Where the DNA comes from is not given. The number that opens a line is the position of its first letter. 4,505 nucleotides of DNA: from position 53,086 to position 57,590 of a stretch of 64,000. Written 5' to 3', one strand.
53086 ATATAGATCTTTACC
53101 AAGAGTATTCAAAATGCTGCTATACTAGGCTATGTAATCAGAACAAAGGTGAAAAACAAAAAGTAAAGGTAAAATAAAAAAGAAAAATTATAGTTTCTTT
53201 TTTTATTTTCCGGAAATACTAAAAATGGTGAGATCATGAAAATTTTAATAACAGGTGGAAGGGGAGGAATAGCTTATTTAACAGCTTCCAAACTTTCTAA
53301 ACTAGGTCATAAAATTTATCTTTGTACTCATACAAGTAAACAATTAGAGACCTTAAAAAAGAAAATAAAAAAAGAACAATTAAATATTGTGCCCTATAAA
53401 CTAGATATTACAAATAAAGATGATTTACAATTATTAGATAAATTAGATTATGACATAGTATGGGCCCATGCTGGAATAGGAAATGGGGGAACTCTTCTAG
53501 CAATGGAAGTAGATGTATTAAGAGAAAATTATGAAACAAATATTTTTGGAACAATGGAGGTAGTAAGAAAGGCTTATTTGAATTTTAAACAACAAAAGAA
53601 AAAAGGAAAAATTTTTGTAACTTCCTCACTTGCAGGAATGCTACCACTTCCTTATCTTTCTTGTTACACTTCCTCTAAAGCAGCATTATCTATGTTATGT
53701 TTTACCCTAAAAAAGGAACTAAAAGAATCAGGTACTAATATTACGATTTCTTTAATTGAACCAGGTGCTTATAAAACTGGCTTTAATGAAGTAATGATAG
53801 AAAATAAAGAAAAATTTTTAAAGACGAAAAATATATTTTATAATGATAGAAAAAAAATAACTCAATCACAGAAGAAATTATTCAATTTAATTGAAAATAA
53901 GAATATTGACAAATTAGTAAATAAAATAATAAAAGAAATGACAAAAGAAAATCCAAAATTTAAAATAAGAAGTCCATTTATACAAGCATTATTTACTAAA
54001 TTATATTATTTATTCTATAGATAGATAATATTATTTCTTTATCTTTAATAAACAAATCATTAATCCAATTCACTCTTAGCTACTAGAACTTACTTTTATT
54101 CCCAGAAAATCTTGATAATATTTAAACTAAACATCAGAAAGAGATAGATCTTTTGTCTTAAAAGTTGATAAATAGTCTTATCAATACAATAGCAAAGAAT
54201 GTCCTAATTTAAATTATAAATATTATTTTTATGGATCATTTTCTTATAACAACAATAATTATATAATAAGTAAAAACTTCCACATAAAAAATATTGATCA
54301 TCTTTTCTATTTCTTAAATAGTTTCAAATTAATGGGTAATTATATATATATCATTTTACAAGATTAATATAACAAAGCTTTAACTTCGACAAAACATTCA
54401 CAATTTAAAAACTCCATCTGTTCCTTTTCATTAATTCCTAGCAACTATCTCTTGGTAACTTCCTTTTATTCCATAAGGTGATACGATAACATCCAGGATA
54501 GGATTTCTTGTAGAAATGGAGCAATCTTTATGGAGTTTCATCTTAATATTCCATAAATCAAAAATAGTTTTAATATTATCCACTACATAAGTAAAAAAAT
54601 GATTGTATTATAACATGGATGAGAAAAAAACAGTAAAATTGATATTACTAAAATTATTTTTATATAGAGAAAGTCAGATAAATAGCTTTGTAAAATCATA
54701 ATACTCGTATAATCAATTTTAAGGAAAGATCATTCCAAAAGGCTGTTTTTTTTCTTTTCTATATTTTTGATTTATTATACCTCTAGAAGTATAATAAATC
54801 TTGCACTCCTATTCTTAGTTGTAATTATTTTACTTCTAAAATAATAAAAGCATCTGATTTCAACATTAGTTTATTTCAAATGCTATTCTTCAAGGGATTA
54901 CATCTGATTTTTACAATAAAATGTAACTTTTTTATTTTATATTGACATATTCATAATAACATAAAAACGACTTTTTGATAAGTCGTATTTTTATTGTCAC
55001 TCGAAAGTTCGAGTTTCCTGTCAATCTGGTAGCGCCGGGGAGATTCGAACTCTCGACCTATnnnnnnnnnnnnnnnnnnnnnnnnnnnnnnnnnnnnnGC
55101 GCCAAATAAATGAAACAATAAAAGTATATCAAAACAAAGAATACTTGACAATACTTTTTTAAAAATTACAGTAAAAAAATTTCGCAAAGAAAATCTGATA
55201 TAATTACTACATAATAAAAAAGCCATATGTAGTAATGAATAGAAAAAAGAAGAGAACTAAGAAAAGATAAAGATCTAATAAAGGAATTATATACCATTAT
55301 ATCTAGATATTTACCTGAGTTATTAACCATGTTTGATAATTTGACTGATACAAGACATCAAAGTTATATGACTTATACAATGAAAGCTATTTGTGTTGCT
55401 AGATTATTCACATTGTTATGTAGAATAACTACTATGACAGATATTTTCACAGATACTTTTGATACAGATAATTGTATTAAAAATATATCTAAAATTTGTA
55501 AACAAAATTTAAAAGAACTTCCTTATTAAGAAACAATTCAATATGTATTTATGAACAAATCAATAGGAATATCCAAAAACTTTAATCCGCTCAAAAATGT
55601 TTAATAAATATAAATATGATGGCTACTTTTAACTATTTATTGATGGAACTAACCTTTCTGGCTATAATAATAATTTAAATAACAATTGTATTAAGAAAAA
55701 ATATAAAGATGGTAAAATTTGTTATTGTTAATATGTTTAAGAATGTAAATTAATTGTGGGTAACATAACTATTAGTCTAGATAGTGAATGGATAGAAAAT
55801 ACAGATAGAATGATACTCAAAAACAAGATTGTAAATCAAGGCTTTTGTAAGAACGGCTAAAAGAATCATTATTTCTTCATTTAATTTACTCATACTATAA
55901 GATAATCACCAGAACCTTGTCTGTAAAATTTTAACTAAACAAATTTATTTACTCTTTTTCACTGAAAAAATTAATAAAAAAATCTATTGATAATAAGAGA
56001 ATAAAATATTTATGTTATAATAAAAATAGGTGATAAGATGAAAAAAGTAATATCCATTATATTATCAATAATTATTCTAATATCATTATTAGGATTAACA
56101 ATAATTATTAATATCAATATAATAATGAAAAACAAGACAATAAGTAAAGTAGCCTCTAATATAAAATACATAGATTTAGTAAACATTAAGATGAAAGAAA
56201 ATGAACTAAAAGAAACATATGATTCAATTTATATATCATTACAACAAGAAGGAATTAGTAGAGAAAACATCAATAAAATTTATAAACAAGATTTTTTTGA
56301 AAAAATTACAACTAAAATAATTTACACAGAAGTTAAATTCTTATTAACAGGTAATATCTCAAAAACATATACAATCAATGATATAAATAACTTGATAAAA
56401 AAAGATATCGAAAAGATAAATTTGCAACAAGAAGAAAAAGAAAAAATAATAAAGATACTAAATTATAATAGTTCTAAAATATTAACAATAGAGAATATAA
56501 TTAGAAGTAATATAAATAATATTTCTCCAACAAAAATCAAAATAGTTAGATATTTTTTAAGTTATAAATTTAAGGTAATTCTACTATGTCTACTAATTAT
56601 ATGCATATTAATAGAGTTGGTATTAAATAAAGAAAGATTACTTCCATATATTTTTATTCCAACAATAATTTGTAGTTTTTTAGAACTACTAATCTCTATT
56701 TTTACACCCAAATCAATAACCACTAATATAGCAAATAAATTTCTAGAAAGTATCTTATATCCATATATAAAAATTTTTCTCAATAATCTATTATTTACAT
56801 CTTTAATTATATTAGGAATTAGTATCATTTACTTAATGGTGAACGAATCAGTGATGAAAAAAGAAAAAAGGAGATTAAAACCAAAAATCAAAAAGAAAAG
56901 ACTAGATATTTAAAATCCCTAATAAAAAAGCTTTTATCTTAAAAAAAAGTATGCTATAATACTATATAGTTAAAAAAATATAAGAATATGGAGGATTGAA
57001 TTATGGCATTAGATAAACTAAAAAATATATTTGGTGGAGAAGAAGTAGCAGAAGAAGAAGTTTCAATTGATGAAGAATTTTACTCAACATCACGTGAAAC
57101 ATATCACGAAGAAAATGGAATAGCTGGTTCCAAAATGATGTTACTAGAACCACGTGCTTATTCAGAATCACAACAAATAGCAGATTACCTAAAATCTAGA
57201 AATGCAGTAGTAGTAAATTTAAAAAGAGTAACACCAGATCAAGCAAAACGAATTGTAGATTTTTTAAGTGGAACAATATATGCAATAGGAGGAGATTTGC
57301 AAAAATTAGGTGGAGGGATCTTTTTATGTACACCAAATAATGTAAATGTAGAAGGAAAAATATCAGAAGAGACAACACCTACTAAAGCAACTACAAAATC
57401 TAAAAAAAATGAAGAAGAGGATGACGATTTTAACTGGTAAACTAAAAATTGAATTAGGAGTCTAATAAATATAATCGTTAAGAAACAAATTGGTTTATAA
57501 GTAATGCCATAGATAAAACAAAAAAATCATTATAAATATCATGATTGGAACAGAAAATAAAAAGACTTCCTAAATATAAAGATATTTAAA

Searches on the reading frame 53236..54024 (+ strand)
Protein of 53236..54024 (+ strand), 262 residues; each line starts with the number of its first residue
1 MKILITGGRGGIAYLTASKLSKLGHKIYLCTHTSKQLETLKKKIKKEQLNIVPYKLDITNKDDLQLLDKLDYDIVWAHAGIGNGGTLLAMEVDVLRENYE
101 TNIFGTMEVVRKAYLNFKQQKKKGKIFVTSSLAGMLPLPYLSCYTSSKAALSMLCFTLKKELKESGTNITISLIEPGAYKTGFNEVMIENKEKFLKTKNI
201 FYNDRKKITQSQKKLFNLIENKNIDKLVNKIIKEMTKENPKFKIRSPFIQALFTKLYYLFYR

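Call 3: search_protein_families(library=pfam, proteins=[window:53236-54024:+], max_evalue=1)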
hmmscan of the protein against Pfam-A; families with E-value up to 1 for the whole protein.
window:53236-54024:+ (262 aa): 15 families
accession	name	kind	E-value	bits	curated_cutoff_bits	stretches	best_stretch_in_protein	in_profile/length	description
PF00106.31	adh_short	-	4.5e-32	111.6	26.6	1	3-187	3-190/195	short chain dehydrogenase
PF13561.12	adh_short_C2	-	7.9e-16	58.8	27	1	10-195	6-191/236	Enoyl-(Acyl carrier protein) reductase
PF08659.16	KR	-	1.6e-06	28.6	22.6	1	3-157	3-162/180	KR domain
PF01370.27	Epimerase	-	6.8e-05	22.8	20.9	1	3-157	1-155/240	NAD dependent epimerase/dehydratase family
PF02719.21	Polysacc_synt_2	-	0.00028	20.6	20.2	1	3-114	1-116/293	Polysaccharide biosynthesis protein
PF16921.10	Tex_YqgF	-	0.0066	17.3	27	1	175-226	7-58/126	Tex protein YqgF-like domain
PF03435.24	Sacchrp_dh_NADP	-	0.014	16.2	25.1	1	3-65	1-63/129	Saccharopine dehydrogenase NADP binding domain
PF14902.11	DUF4494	-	0.041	14.2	27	1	168-246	49-127/139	Domain of unknown function (DUF4494)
PF01172.24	SBDS_N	-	0.064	13.6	24.6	1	191-234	34-77/88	Shwachman-Bodian-Diamond syndrome (SBDS) N-terminal domain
PF16363.11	GDP_Man_Dehyd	-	0.069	13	27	1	4-111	1-111/332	GDP-mannose 4,6 dehydratase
PF17930.7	LpxI_N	-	0.1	13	25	0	3-45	2-44/129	LpxI N-terminal domain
PF04275.20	P-mevalo_kinase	-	0.14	12.5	33.8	1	120-214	4-91/114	Phosphomevalonate kinase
PF02558.23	ApbA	-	0.17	12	22.2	1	8-43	5-39/150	Ketopantoate reductase PanE/ApbA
PF07342.17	TscT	-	0.3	11.9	27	1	189-238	42-88/100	TscT toxin protein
PF02142.27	MGS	-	0.38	11.4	24.1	0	193-246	24-83/94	MGS-like domain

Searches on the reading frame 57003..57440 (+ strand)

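Call 63: search_protein_families(library=pfam, proteins=[window:57003-57440:+], max_evalue=0.0001)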
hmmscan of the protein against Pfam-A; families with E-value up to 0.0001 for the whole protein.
window:57003-57440:+ (145 aa): 1 family
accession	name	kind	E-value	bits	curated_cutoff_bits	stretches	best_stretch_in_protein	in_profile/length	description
PF04472.17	SepF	-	1.4e-28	99.3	27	1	46-116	2-72/72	Cell division protein SepF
